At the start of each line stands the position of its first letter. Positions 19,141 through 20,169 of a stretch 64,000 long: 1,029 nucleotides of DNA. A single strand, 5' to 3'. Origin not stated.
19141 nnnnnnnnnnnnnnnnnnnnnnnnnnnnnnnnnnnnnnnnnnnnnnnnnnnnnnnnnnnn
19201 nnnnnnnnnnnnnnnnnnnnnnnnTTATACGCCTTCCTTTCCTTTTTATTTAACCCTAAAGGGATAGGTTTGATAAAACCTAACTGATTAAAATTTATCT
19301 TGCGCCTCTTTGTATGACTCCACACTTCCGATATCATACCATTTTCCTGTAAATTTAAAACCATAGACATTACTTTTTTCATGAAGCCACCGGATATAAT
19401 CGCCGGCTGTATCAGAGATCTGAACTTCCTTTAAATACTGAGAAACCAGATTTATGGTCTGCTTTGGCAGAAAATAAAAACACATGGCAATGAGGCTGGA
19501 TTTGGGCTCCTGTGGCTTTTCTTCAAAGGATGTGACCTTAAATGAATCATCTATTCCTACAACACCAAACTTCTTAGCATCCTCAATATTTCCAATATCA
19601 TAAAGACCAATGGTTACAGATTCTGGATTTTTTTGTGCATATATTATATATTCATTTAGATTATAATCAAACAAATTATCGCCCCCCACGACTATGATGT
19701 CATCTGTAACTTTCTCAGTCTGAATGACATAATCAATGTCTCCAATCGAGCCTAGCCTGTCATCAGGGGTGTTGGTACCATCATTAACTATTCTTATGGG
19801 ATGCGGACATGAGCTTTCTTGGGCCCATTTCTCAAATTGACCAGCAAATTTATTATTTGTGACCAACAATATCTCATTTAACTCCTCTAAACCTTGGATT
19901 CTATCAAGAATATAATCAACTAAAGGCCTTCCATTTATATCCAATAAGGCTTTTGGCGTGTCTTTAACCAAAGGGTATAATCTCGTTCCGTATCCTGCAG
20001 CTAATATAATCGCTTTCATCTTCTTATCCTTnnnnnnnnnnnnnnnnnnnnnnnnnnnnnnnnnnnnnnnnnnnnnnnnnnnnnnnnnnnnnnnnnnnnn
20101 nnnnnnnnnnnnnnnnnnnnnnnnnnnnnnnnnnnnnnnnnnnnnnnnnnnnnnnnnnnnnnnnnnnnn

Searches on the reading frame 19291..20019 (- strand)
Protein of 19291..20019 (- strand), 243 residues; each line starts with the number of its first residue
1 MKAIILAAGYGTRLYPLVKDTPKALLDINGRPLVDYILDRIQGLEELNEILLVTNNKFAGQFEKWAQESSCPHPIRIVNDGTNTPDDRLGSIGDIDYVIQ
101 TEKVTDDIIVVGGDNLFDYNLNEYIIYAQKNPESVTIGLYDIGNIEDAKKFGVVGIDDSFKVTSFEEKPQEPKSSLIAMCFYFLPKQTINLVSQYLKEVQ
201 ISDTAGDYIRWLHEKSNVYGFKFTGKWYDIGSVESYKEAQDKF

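Call 24: search_protein_families(library=pfam, proteins=[window:19291-20019:-], max_evalue=0.000001)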
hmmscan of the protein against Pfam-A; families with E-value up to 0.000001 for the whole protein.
window:19291-20019:- (243 aa): 2 families
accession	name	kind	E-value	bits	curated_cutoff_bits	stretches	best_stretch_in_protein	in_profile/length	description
PF00483.29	NTP_transferase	-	1.7e-39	136.4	21.2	1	2-242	1-241/245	Nucleotidyl transferase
PF12804.13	NTP_transf_3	-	3.5e-10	40.7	27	1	3-115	1-96/160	MobA-like NTP transferase domain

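Call 52: search_protein_families(library=ncbifam, proteins=[window:19291-20019:-], max_evalue=1e-10)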
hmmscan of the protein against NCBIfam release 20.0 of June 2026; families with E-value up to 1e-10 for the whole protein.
window:19291-20019:- (243 aa): 17 families
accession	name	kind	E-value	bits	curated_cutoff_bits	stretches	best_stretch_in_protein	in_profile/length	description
NF041313.1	UDPGP_AglF_Halo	equivalog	6.5e-27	94.5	400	1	1-240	1-231/234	UTP--glucose-1-phosphate uridylyltransferase AglF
TIGR03992.1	Arch_glmU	subfamily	1.3e-26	93.4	292.1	1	1-232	1-216/393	bifunctional sugar-1-phosphate nucleotidylyltransferase/acetyltransferase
NF052502.1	man1P_GTase_Rv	exception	2.9e-24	85.6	440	1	2-237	2-224/352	mannose-1-phosphate guanylyltransferase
TIGR01208.1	rmlA_long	equivalog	4.6e-24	84.9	320.25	1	2-240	1-231/353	glucose-1-phosphate thymidylyltransferase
NF003670.0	PRK05293.1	equivalog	4.1e-23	81.9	470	1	95-240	110-255/382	glucose-1-phosphate adenylyltransferase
TIGR01207.1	rmlA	equivalog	7.2e-23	81.1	360.65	1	2-240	1-233/286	glucose-1-phosphate thymidylyltransferase RfbA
TIGR02091.1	glgC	equivalog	2.8e-22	79.3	424.9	1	103-240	111-256/364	glucose-1-phosphate adenylyltransferase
NF041173.1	Sug_nt_acttase_Thmprot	equivalog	1.2e-21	77.1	600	1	1-232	1-216/405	bifunctional sugar-1-phosphate nucleotidylyltransferase/acetyltransferase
NF049965.1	GlMnHpPGnyltfHddC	equivalog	4.6e-18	65.7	300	1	1-237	1-215/221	D-glycero-D-manno-heptose 1-phosphate guanosyltransferase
NF012024.0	PRK15480.1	equivalog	1e-17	64.2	588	1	2-239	5-236/292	glucose-1-phosphate thymidylyltransferase RfbA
TIGR01099.1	galU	equivalog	1.1e-17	64.5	326.8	0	1-56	2-56/261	UTP--glucose-1-phosphate uridylyltransferase GalU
NF002772.0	PRK02862.1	equivalog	8.4e-17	61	537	0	101-172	112-182/429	glucose-1-phosphate adenylyltransferase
NF045761.1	NAMPUrTaseMurU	equivalog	9.3e-15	55.1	250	1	1-240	1-224/226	N-acetylmuramate alpha-1-phosphate uridylyltransferase MurU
NF001947.0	PRK00725.1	subfamily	4.8e-14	52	470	1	102-239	127-283/426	glucose-1-phosphate adenylyltransferase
NF002023.0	PRK00844.1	subfamily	5.2e-14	51.9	458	1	3-237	9-270/408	glucose-1-phosphate adenylyltransferase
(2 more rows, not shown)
